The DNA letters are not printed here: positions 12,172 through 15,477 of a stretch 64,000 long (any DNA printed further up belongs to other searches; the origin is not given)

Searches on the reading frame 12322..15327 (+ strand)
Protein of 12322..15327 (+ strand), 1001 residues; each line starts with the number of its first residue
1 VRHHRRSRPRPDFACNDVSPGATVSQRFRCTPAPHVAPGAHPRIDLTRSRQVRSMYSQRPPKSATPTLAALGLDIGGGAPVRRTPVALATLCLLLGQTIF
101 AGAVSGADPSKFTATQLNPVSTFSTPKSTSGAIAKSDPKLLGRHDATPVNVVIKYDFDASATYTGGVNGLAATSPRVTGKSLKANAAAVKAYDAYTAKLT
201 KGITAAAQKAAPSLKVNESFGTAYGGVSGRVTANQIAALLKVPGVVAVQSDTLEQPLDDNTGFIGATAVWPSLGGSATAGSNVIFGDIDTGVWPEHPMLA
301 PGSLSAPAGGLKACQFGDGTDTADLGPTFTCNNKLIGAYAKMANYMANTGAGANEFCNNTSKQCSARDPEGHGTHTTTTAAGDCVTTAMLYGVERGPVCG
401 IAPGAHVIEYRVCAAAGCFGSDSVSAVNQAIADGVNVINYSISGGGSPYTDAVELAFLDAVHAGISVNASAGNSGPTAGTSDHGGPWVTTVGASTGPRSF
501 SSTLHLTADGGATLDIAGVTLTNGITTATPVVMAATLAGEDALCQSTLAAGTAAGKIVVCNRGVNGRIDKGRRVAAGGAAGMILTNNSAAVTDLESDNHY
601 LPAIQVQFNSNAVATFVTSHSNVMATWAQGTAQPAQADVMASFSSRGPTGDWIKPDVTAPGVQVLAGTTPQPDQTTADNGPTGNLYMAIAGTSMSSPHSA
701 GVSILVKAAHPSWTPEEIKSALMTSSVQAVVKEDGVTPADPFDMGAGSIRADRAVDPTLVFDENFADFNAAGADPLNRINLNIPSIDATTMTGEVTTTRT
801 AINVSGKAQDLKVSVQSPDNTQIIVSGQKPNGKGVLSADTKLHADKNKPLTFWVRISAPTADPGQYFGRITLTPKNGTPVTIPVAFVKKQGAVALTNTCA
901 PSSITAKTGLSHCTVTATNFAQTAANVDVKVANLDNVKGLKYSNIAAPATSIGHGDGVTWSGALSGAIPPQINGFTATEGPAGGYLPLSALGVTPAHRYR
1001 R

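Call 61: search_protein_families(library=pfam, proteins=[window:12322-15327:+], max_evalue=0.001)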
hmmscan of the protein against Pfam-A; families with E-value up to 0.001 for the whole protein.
window:12322-15327:+ (1001 aa): 4 families
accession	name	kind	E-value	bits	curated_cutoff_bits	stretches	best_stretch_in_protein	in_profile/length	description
PF00082.27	Peptidase_S8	-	3.3e-35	122.2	21.8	1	281-733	2-274/288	Subtilase family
PF02225.27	PA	-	1.9e-11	44.4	23.9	1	530-608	4-89/95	PA domain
PF17766.7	fn3_6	-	1.8e-07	31.7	26.4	1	780-885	1-98/99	Fibronectin type-III domain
PF05922.21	Inhibitor_I9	-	0.00081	20.5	21.2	0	209-252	33-77/82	Peptidase inhibitor I9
